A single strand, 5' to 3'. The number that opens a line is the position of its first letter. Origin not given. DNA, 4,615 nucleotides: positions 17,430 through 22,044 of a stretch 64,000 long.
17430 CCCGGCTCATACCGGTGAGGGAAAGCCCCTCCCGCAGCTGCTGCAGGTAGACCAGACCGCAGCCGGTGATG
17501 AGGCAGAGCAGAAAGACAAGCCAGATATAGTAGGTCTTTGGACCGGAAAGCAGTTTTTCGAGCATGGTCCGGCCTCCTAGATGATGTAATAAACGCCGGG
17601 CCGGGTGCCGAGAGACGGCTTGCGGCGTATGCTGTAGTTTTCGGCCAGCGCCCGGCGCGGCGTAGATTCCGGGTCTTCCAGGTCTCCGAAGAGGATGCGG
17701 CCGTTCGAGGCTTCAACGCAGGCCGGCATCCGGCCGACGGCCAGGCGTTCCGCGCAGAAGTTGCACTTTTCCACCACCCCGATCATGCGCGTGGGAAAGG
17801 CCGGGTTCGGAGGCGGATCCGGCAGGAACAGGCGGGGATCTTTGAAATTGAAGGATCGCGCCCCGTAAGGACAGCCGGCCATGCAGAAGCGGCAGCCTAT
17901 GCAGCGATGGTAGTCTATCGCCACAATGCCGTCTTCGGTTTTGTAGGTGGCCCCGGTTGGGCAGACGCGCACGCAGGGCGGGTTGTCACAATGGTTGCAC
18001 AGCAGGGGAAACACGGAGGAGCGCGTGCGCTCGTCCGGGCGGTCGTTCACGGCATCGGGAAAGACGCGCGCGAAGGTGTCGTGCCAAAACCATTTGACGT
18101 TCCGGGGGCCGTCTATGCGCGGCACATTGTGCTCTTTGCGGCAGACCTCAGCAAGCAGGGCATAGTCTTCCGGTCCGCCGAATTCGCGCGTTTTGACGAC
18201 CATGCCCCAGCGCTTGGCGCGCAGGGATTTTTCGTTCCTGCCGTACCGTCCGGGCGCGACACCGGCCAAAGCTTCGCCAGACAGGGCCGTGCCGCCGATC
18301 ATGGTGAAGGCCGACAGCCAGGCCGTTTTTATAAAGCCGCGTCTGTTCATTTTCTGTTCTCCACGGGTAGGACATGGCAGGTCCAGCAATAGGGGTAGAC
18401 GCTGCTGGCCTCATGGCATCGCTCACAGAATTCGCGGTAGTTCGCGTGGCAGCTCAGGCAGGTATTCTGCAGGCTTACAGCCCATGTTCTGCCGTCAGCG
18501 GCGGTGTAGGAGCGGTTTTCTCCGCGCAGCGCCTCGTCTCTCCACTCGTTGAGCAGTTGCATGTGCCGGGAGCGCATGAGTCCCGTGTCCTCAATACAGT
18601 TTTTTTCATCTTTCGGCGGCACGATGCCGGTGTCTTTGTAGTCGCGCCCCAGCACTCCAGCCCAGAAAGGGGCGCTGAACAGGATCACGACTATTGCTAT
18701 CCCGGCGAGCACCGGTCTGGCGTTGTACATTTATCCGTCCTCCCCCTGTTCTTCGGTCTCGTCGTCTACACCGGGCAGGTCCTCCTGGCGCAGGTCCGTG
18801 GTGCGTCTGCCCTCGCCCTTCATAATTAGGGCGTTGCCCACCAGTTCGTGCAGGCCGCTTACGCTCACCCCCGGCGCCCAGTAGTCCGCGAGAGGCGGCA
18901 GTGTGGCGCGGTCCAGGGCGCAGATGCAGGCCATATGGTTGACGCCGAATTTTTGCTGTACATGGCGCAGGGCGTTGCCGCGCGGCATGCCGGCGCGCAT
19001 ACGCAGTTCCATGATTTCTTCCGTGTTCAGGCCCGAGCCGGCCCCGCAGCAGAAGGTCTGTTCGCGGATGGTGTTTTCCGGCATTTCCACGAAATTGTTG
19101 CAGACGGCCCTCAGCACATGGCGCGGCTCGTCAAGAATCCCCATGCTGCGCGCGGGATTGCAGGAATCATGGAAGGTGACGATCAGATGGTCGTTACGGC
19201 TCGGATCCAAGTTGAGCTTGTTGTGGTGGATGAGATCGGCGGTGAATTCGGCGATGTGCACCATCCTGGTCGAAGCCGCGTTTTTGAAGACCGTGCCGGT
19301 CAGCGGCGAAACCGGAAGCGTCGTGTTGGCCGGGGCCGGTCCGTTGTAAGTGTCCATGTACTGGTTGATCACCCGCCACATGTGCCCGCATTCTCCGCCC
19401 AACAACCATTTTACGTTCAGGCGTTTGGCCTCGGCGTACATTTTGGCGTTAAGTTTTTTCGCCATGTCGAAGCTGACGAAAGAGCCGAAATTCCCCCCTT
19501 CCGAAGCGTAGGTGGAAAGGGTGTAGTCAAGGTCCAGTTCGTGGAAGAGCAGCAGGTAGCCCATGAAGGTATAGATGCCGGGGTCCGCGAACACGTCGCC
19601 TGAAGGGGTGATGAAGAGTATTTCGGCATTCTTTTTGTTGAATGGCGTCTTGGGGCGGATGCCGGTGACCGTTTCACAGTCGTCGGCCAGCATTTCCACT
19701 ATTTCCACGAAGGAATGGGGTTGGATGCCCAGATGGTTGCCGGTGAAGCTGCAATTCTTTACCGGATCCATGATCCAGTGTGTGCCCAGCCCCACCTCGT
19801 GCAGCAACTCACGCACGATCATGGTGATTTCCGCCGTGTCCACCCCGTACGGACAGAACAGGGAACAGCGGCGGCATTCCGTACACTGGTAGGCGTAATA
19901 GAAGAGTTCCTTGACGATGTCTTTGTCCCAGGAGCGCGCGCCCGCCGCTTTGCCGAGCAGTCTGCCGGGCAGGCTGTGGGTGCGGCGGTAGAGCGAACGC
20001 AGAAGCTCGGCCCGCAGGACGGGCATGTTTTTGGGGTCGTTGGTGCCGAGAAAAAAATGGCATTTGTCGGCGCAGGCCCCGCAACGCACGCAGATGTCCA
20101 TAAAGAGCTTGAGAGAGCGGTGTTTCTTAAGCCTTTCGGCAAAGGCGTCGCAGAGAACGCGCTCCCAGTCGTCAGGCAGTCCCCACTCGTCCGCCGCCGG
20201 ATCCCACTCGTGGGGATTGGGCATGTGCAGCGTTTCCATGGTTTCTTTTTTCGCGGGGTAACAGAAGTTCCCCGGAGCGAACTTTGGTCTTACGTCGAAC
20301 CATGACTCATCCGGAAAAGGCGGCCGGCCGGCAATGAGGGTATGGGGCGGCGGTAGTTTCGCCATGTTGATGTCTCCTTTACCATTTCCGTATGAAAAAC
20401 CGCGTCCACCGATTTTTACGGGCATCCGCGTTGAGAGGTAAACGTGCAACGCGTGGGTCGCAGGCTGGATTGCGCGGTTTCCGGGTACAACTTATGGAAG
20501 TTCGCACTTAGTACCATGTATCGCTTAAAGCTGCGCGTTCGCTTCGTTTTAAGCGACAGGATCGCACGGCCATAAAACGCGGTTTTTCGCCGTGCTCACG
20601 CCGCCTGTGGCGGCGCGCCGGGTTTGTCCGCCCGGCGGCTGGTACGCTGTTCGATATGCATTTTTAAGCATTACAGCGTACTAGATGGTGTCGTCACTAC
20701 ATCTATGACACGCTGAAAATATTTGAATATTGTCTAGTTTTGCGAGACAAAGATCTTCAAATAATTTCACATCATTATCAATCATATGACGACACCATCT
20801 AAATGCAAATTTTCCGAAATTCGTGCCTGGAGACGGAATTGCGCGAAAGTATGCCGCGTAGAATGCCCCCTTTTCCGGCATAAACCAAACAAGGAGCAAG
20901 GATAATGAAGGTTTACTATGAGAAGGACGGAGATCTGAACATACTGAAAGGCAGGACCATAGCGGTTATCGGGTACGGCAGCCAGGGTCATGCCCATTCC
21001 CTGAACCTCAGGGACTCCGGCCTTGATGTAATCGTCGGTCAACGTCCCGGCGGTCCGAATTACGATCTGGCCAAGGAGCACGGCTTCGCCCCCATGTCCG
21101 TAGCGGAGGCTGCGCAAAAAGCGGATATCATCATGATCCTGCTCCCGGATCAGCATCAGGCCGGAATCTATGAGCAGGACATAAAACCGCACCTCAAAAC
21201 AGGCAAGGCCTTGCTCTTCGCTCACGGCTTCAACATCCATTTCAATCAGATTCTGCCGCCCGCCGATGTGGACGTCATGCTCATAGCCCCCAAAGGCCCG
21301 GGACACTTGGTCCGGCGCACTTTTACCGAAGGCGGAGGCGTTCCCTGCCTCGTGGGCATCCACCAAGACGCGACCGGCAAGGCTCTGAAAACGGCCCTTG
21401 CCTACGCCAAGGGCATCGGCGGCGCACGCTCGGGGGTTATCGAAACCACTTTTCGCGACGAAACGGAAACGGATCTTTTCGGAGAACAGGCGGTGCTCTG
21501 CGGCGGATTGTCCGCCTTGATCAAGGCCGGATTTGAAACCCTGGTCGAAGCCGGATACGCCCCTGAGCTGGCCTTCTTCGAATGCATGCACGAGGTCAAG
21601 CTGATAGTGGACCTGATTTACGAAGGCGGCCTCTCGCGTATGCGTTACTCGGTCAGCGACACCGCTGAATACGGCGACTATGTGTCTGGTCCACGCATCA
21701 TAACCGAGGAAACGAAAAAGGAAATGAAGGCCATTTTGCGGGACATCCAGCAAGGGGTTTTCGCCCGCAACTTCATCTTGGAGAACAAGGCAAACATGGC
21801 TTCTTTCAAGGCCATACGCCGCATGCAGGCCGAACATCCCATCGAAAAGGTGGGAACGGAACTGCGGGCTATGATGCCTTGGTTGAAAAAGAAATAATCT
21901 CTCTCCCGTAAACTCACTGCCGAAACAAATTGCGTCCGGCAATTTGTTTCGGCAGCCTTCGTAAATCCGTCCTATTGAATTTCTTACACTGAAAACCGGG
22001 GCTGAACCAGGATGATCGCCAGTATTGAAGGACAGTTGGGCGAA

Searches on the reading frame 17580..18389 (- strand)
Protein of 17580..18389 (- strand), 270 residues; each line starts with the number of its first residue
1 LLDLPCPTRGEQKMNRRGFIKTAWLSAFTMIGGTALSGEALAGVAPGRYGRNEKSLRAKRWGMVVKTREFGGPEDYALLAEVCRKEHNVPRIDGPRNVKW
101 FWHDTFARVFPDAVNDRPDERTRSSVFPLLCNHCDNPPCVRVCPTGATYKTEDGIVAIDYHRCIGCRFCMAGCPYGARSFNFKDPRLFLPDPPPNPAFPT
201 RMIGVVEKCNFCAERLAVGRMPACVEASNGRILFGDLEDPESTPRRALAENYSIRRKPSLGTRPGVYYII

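Call 32: search_protein_families(library=pfam, proteins=[window:17580-18389:-], max_evalue=0.00001)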
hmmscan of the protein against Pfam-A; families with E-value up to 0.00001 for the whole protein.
window:17580-18389:- (270 aa): 6 families
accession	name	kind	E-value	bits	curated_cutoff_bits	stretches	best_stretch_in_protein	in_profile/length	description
PF13247.11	Fer4_11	-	2.5e-20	72.9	26.2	1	125-181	4-62/100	4Fe-4S dicluster domain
PF12837.12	Fer4_6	-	4.6e-09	36.2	25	1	155-177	1-23/24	4Fe-4S binding domain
PF12838.12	Fer4_7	-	1.3e-08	35.6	27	1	131-177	2-52/52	4Fe-4S dicluster domain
PF13237.11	Fer4_10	-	6.5e-07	29.6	25.5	0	130-174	8-53/53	4Fe-4S dicluster domain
PF00037.32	Fer4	-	2.8e-06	27.3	21.1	0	157-178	2-23/24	4Fe-4S binding domain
PF13187.11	Fer4_9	-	7.7e-06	26.3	27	0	131-177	2-51/52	4Fe-4S dicluster domain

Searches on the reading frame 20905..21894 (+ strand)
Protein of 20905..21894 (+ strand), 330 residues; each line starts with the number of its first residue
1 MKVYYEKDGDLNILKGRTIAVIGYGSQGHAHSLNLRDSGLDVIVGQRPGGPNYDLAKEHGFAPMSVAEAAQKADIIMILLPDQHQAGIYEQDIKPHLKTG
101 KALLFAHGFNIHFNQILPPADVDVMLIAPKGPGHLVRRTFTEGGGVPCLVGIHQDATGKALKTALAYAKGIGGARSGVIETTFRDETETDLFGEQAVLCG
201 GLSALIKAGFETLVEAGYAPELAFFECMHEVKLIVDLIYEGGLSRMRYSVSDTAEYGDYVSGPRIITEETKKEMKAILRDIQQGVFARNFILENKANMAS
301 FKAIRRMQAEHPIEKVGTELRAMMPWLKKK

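Call 32: search_protein_families(library=pfam, proteins=[window:20905-21894:+], max_evalue=0.00001)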
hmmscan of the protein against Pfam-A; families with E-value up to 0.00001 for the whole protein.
window:20905-21894:+ (330 aa): 5 families
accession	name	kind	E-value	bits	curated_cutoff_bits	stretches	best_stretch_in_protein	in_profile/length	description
PF07991.19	KARI_N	-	2.1e-76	255.5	20.6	1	13-177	1-165/165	Acetohydroxy acid isomeroreductase, NADPH-binding domain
PF01450.25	KARI_C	-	4.7e-66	222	29.1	1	183-326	1-144/144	Ketol-acid reductoisomerase, C-terminal domain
PF03446.21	NAD_binding_2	-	5.4e-07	30.2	21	1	18-103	1-89/161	NAD binding domain of 6-phosphogluconate dehydrogenase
PF02826.25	2-Hacid_dh_C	-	3.7e-06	26.9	25.1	1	12-85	32-104/178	D-isomer specific 2-hydroxyacid dehydrogenase, NAD binding domain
PF03807.23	F420_oxidored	-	6.1e-06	27.2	21.6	0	18-89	1-76/94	NADP oxidoreductase coenzyme F420-dependent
